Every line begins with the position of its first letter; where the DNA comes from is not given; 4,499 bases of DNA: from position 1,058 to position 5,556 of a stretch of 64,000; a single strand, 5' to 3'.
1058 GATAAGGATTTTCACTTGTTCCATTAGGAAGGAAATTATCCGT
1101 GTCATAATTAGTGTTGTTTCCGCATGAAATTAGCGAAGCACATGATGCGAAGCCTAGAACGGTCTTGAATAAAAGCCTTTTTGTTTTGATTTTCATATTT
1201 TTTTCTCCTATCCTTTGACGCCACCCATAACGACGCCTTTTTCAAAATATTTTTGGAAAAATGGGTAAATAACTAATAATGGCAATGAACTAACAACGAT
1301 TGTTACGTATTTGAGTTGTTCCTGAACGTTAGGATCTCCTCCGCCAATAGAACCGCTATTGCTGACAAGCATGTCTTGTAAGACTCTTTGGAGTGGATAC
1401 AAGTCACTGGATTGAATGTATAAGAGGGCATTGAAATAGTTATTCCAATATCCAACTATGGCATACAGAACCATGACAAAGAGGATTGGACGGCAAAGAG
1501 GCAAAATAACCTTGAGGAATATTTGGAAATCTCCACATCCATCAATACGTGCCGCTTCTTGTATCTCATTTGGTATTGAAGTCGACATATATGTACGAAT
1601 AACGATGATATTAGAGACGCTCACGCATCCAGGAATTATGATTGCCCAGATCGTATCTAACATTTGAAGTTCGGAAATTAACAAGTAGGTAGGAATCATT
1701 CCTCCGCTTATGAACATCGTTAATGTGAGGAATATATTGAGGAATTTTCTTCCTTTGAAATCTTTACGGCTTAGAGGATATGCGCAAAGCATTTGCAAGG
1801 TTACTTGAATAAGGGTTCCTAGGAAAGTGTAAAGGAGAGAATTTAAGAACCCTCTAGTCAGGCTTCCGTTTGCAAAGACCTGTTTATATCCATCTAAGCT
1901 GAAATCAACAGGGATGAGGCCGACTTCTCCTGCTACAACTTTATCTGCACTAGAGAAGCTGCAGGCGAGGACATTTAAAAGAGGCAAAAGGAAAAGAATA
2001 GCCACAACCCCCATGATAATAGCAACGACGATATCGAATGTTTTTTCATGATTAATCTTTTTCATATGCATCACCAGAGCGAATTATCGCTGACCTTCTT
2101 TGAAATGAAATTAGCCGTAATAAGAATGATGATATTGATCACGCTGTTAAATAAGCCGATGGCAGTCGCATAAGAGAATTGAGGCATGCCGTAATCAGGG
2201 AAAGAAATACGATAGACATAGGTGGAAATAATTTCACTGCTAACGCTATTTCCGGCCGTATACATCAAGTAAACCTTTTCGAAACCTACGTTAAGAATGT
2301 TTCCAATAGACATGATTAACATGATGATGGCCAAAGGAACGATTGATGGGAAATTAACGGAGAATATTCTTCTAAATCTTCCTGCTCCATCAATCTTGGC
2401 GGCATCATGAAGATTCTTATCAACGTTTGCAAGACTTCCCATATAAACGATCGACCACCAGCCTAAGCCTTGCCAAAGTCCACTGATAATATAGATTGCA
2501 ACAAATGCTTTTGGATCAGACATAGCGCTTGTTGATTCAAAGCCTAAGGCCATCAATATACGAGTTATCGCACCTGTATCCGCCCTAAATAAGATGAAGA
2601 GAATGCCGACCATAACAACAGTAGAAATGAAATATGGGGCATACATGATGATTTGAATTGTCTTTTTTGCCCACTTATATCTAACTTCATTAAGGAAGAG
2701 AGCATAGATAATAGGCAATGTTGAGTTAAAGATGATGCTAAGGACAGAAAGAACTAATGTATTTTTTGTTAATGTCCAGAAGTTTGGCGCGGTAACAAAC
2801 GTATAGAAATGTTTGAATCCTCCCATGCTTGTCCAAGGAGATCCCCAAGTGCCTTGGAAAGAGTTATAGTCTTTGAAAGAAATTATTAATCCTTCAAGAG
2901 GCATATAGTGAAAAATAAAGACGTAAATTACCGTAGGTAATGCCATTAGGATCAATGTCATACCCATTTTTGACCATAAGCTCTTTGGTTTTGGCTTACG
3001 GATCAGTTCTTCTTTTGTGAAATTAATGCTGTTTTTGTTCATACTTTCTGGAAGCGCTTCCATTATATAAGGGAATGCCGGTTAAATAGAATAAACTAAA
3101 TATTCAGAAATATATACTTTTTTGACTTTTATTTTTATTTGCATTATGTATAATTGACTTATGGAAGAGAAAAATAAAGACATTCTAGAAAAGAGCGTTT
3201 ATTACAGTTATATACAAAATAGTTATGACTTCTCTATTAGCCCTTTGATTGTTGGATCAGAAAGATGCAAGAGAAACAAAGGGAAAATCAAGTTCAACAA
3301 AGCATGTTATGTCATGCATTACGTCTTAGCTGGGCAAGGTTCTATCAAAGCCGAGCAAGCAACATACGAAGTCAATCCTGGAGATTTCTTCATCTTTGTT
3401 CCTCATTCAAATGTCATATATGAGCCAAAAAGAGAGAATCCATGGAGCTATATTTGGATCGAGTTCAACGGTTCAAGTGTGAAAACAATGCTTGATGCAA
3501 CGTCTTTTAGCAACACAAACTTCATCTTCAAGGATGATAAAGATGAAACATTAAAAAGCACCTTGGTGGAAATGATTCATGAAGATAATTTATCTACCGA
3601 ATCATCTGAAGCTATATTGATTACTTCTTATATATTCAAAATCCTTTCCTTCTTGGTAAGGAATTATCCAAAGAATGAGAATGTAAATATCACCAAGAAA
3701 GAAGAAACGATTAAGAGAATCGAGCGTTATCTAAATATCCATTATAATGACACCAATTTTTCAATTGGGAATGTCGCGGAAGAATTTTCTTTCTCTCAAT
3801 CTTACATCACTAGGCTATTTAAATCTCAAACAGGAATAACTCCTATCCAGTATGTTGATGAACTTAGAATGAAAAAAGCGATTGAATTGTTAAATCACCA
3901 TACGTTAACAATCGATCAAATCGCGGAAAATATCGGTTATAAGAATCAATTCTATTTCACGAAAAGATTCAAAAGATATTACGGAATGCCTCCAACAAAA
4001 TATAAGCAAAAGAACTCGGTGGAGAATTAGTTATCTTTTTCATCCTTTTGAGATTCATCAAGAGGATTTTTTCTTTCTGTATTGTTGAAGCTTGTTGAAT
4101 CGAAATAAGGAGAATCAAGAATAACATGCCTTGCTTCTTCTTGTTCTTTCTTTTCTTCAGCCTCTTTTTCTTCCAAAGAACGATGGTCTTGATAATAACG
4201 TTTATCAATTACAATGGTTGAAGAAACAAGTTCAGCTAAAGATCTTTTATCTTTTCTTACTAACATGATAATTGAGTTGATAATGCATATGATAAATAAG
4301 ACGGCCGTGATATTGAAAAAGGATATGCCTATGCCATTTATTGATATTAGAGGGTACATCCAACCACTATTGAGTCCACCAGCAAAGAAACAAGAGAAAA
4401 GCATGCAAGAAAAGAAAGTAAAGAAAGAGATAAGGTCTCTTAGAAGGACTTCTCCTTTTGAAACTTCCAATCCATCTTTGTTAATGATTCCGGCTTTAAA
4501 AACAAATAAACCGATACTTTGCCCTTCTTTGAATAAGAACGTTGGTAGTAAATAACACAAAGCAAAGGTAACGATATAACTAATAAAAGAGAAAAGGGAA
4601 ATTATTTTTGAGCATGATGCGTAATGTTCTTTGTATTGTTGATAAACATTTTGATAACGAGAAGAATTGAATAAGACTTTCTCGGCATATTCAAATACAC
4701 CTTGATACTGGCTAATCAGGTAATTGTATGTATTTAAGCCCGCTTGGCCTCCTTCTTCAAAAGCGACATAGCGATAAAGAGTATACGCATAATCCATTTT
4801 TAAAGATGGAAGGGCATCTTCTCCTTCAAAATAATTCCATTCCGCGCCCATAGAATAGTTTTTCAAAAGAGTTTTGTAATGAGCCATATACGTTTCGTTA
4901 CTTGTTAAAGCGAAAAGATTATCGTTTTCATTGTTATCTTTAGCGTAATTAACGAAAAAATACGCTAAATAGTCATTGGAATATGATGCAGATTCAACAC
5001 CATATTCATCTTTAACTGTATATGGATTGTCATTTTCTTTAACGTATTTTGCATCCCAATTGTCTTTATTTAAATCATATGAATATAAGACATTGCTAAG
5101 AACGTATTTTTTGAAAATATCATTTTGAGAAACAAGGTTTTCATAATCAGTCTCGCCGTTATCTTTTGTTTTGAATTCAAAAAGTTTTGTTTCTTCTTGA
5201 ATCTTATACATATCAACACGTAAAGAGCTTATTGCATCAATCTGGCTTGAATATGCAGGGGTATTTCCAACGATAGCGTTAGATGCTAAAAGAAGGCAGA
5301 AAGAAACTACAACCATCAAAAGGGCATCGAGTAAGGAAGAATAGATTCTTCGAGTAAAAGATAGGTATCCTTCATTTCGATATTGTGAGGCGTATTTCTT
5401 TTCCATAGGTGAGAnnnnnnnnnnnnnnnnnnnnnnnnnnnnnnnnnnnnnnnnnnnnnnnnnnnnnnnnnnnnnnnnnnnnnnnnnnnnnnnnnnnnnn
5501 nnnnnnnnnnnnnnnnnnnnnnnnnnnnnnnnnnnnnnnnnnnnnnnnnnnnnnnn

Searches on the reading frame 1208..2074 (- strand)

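Call 23: search_protein_families(library=pfam, proteins=[window:1208-2074:-], max_evalue=0.00001)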
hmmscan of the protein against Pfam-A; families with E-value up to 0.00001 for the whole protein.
window:1208-2074:- (288 aa): 1 family
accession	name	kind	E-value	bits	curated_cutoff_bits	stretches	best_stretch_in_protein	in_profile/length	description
PF00528.27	BPD_transp_1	-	1.5e-15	57.9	26.4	1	105-281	13-182/184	Binding-protein-dependent transport system inner membrane component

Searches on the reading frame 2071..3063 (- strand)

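Call 23: search_protein_families(library=pfam, proteins=[window:2071-3063:-], max_evalue=0.00001)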
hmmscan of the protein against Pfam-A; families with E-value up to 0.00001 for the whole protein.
window:2071-3063:- (330 aa): 1 family
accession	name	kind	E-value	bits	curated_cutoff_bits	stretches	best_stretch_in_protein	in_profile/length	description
PF00528.27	BPD_transp_1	-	1.4e-12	48.1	26.4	1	121-325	5-183/184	Binding-protein-dependent transport system inner membrane component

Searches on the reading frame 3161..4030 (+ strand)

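Call 23: search_protein_families(library=pfam, proteins=[window:3161-4030:+], max_evalue=0.00001)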
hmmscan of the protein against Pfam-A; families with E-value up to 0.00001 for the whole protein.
window:3161-4030:+ (289 aa): 3 families
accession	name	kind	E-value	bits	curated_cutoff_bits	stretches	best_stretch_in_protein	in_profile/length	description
PF12833.13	HTH_18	-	3.9e-23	82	33.6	1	206-283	2-79/80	Helix-turn-helix domain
PF00165.29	HTH_AraC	-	9.1e-23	80.3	26.6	2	197-232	6-41/42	Bacterial regulatory helix-turn-helix proteins, AraC family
PF02311.25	AraC_binding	-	2.4e-16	60.1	21.1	1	50-158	24-131/135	AraC-like ligand binding domain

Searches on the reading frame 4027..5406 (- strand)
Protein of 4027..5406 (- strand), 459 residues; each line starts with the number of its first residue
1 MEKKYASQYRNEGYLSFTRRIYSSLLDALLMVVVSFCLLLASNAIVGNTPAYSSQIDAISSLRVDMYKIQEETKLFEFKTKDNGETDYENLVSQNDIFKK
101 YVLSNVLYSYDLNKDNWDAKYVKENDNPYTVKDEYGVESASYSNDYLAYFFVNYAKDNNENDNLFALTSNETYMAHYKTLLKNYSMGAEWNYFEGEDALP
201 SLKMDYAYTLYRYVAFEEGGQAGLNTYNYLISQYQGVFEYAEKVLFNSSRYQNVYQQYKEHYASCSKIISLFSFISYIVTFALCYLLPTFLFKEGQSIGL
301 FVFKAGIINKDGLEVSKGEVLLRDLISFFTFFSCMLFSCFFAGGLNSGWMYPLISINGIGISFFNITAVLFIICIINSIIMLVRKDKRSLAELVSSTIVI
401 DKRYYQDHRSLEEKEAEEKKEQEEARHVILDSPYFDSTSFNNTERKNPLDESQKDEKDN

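Call 23: search_protein_families(library=pfam, proteins=[window:4027-5406:-], max_evalue=0.00001)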
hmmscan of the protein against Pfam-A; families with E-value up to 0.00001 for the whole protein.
window:4027-5406:- (459 aa): 1 family
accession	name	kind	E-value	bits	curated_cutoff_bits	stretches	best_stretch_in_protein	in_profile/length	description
PF06271.18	RDD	-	6.3e-08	33.4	24.1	1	272-390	47-131/137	RDD family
